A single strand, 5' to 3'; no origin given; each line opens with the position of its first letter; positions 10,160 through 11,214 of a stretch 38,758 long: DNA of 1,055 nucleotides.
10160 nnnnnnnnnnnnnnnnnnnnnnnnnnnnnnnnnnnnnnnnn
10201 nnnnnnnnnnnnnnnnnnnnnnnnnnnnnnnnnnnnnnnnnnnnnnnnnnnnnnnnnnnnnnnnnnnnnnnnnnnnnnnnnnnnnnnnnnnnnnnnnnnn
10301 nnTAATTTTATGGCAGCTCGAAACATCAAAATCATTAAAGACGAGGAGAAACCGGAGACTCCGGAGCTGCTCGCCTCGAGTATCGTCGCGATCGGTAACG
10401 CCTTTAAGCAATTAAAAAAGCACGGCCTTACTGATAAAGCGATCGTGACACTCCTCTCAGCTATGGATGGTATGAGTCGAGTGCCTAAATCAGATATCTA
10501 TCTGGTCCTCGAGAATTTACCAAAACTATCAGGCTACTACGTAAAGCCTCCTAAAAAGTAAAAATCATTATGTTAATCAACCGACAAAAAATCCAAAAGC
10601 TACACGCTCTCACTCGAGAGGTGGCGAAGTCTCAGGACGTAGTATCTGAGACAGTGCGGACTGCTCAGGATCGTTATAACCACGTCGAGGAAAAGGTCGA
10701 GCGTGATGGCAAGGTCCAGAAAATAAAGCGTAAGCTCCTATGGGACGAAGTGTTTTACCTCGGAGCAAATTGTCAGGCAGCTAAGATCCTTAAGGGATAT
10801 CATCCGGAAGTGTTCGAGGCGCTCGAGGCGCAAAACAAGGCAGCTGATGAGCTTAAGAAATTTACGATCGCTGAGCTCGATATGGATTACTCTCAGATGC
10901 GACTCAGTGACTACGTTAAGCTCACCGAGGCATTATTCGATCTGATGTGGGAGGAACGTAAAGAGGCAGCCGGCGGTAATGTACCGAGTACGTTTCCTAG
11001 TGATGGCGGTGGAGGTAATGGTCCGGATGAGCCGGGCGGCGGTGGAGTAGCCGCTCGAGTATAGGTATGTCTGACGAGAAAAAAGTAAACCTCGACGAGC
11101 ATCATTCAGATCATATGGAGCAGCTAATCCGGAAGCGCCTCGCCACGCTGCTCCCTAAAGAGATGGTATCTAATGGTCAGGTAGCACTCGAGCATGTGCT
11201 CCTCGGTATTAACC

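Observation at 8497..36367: Extended -10-like boxes 6-8 nt upstream of the ATG of at least 13 genes: a largely leaderless, Shine-Dalgarno-free gene set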

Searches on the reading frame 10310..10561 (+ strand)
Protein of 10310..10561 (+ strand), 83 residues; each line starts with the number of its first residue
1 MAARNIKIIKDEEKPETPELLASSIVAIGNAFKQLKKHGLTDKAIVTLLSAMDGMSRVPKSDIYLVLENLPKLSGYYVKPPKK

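Call 71: search_protein_families(library=pfam, max_evalue=0.05, proteins=[window:10310-10561:+])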
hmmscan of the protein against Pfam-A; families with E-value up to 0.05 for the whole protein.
window:10310-10561:+ (83 aa): 0 families

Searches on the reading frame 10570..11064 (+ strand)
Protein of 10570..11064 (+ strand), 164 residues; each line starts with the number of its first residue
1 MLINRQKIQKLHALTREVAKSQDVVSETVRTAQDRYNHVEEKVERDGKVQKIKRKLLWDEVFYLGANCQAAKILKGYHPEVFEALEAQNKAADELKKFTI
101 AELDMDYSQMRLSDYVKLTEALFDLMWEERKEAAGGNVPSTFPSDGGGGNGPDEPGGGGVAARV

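Call 45: search_protein_families(library=pfam, max_evalue=0.01, proteins=[window:10570-11064:+])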
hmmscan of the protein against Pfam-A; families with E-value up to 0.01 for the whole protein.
window:10570-11064:+ (164 aa): 0 families
